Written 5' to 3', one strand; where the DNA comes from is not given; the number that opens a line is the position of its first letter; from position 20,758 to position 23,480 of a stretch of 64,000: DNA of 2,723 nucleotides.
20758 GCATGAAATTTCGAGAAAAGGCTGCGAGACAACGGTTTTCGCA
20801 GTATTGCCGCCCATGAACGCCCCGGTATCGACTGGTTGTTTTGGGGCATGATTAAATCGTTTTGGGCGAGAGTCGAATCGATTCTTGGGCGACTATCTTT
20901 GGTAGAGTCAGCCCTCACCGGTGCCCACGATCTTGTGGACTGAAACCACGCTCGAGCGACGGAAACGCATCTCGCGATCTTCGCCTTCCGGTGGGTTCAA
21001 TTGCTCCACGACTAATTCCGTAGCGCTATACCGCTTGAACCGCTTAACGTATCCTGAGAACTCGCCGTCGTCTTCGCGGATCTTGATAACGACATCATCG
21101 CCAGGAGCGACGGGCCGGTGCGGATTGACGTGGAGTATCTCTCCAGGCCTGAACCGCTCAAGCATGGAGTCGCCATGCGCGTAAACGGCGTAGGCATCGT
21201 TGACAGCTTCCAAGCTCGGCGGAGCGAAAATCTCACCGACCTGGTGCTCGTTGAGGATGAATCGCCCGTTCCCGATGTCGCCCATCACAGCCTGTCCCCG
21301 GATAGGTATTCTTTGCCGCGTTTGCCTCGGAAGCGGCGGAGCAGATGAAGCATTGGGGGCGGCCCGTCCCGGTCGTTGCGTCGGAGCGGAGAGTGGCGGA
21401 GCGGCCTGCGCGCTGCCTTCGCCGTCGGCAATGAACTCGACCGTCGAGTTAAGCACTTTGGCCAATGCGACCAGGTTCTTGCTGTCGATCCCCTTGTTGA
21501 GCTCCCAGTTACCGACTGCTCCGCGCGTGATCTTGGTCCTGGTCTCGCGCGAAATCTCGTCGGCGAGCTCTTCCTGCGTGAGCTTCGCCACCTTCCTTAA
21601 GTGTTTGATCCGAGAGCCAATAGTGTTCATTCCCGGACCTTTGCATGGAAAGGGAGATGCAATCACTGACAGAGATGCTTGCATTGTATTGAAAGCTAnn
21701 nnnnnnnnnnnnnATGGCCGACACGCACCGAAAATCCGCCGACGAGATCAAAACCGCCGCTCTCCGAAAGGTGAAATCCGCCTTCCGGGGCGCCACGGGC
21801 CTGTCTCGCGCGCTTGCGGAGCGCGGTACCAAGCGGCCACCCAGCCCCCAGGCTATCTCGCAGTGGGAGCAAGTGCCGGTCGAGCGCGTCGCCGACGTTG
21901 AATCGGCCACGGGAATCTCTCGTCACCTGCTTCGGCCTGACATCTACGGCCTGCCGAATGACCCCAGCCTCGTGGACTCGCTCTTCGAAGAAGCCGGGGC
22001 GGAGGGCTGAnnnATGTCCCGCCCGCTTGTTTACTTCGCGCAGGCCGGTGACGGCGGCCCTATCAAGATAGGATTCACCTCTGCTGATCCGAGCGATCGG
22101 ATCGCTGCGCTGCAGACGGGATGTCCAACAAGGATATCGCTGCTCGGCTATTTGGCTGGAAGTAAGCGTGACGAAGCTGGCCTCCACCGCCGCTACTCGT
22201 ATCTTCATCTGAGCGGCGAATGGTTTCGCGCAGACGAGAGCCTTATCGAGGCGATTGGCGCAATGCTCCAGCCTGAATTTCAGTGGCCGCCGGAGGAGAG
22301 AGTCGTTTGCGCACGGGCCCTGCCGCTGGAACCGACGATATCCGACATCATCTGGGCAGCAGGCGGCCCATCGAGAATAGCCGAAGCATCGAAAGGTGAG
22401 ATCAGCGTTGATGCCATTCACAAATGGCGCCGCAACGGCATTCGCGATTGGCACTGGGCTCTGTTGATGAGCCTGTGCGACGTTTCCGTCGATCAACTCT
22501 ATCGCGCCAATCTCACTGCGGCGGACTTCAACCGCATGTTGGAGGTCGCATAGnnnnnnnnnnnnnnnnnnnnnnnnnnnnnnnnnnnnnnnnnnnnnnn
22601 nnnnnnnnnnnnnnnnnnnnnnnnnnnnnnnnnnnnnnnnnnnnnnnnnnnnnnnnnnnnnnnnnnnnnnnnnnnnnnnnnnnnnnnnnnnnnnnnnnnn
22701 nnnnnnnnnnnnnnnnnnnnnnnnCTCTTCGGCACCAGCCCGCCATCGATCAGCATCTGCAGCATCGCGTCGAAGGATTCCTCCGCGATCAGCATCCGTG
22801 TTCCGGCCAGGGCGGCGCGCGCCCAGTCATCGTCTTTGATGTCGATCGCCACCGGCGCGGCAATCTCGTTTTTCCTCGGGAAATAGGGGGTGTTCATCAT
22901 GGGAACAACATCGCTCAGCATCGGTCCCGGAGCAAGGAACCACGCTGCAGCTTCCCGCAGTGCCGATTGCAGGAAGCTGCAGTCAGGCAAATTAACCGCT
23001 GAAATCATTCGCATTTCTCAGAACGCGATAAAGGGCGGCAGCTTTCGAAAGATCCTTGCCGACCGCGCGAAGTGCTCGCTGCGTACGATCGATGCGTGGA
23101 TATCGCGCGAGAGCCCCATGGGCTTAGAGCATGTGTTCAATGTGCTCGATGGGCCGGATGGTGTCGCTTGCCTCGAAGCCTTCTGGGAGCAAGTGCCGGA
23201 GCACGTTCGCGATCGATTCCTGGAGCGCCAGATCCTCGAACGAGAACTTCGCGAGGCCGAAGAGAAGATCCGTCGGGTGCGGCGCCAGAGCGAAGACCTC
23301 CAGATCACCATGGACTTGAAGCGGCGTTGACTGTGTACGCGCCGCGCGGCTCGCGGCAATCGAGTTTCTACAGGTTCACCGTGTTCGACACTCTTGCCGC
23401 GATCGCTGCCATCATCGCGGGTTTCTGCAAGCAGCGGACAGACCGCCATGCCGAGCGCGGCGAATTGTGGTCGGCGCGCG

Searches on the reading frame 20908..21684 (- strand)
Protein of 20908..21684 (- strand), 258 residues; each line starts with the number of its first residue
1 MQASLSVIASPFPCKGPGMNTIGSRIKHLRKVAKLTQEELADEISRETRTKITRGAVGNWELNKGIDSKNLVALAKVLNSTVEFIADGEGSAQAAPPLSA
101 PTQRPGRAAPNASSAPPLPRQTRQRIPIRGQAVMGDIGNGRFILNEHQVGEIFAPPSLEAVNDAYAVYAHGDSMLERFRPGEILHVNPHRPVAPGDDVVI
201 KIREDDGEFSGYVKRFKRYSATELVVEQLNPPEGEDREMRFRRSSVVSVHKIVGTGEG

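Call 12: search_protein_families(library=phrogs, proteins=[window:20908-21684:-], max_evalue=0.001)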
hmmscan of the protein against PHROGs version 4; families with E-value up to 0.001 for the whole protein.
window:20908-21684:- (258 aa): 5 families
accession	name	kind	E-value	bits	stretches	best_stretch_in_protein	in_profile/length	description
phrog_4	-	transcription regulation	7.1e-29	102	1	19-255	130-335/400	transcriptional repressor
phrog_8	-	transcription regulation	2.6e-10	41.3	1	19-84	74-134/346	transcriptional regulator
phrog_3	-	transcription regulation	1.3e-08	36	1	19-87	86-147/430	transcriptional repressor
phrog_2328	-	transcription regulation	5e-05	24.1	1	17-122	11-105/128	transcriptional repressor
phrog_2439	-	transcription regulation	0.00023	21.2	1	20-85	6-66/367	transcriptional regulator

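Call 13: search_protein_families(library=ncbifam, proteins=[window:20908-21684:-], max_evalue=0.001)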
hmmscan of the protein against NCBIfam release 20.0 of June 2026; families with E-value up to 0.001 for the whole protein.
window:20908-21684:- (258 aa): 1 family
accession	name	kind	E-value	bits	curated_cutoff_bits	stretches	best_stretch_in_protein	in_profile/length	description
NF007257.0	PRK09706.1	subfamily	8.6e-06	25.6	101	1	20-99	4-78/135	transcriptional repressor DicA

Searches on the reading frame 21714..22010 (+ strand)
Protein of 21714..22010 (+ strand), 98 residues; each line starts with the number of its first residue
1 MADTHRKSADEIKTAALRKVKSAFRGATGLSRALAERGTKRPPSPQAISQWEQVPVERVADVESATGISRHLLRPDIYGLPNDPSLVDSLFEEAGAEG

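Call 12: search_protein_families(library=phrogs, proteins=[window:21714-22010:+], max_evalue=0.001)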
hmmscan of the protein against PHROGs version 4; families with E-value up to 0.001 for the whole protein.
window:21714-22010:+ (98 aa): 1 family
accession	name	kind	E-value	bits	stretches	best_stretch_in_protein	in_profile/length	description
phrog_35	-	transcription regulation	8.8e-07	30.2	1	44-83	99-143/181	transcriptional repressor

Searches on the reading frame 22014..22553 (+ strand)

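Call 3: search_protein_families(library=pfam, proteins=[window:22014-22553:+], max_evalue=0.01)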
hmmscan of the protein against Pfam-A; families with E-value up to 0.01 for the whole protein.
window:22014-22553:+ (179 aa): 1 family
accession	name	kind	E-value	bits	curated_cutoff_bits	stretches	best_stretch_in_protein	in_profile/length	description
PF13455.12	MUG113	-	1.1e-10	42.3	22.3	1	18-80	2-68/73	Meiotically up-regulated gene 113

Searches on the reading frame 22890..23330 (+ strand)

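Call 3: search_protein_families(library=pfam, proteins=[window:22890-23330:+], max_evalue=0.01)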
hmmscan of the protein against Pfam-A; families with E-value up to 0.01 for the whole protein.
window:22890-23330:+ (146 aa): 1 family
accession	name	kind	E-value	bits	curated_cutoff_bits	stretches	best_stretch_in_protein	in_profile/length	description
PF10098.14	DUF2336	-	0.0094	15.9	34.6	0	30-136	156-258/262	Uncharacterised protein conserved in bacteria (DUF2336)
